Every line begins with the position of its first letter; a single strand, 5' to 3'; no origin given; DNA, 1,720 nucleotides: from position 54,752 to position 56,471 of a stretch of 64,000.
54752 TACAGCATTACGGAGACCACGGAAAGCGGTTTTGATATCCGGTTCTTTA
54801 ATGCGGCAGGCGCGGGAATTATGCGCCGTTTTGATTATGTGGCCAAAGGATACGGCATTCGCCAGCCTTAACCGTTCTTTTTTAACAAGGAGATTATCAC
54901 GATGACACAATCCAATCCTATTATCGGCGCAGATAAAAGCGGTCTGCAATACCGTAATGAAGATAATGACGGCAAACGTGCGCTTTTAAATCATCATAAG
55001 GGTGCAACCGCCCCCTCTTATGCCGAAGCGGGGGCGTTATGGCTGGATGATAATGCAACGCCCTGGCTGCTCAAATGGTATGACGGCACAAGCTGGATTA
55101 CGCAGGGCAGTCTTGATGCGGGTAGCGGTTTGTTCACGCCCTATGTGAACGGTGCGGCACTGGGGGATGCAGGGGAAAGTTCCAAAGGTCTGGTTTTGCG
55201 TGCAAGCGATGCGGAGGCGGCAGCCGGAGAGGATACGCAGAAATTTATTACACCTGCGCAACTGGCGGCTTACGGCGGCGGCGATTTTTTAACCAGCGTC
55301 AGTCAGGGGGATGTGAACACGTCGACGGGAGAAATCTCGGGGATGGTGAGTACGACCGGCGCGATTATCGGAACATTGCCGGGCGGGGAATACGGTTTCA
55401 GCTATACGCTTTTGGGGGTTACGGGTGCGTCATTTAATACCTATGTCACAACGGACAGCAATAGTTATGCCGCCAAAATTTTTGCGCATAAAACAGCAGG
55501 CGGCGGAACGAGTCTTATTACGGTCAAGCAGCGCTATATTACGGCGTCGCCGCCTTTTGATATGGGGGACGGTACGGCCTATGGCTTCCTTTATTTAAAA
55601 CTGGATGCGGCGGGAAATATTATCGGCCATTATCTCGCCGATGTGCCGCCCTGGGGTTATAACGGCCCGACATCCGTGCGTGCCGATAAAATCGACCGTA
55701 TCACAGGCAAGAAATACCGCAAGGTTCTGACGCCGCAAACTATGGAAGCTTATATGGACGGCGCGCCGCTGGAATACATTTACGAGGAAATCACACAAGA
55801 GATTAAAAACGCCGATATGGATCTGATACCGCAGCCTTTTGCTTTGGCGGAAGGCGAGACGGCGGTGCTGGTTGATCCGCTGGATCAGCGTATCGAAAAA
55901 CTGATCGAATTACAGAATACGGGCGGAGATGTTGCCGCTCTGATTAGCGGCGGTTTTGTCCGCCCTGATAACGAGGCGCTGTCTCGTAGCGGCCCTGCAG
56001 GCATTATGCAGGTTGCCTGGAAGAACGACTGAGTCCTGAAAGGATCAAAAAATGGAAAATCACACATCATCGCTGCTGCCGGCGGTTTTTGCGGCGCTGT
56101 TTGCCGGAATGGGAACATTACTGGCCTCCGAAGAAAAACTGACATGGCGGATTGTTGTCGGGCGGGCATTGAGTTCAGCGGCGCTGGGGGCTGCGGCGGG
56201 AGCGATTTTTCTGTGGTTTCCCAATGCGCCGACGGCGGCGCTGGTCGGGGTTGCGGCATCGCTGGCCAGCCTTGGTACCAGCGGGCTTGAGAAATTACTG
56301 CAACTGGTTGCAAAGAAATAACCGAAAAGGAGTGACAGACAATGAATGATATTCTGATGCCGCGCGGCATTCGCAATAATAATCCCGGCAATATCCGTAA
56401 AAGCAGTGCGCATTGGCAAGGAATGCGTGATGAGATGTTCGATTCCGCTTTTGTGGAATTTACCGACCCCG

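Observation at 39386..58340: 19-kb particle-plus-lysis island with no integrase, lysogeny or replication genes: candidate gene transfer agent of a new layout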

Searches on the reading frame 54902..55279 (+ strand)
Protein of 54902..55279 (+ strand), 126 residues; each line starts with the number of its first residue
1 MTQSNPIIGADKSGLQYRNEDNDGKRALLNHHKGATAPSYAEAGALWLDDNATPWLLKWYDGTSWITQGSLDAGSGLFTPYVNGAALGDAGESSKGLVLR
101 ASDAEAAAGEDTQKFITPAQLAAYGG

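Call 39: find_related_loci(query=A3, collection=viral_contigs, flank=10000)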
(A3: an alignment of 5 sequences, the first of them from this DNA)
Query A3 (126 aa) in viral_contigs; peptide patterns used: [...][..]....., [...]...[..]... (x = any residue, [..] = any of these).
175 stretches matched a pattern; 14 encode a relative of the query (tblastn E <= 1e-3); 14 distinct loci.
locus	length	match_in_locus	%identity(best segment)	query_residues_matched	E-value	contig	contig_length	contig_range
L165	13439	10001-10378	100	1-126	1e-82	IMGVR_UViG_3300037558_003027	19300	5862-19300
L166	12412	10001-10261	70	1-87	1e-39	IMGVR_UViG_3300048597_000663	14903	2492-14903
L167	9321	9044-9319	63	1-92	2e-39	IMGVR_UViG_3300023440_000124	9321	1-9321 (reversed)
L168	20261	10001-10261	69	1-87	3e-38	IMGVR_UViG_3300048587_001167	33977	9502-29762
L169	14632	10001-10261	67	1-87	2e-37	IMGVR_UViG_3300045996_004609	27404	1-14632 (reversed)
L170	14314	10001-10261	66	1-87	4e-37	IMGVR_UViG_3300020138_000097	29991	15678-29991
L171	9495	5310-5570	67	1-87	3e-37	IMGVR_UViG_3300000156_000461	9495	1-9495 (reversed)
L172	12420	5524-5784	59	1-87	4e-36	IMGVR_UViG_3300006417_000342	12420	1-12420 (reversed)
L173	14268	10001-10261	59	1-87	6e-36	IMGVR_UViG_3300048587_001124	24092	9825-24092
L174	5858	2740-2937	70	1-66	3e-31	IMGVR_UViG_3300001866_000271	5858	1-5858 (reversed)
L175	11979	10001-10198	70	1-66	3e-31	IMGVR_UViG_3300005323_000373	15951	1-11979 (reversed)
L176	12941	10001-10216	64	1-72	3e-30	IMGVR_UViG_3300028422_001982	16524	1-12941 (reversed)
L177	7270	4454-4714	64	1-87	7e-30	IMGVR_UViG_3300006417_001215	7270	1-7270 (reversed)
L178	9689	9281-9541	63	1-87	1e-28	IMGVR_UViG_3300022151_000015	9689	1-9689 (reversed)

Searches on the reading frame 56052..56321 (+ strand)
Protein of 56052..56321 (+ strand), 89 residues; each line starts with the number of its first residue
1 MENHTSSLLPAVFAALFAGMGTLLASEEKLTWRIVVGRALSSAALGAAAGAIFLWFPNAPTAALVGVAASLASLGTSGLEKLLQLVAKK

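Call 7: search_protein_families(library=pfam, max_evalue=0.01, proteins=[window:56052-56321:+])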
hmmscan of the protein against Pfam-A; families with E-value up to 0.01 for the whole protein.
window:56052-56321:+ (89 aa): 1 family
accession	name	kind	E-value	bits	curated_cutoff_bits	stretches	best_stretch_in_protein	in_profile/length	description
PF04550.17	Phage_holin_3_2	-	6.8e-13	49.3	25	1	11-84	12-84/86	Phage holin family 2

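Call 105: search_protein_families(library=ncbifam, max_evalue=0.001, proteins=[window:56052-56321:+])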
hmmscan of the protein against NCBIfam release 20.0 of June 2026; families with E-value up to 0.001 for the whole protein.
window:56052-56321:+ (89 aa): 0 families
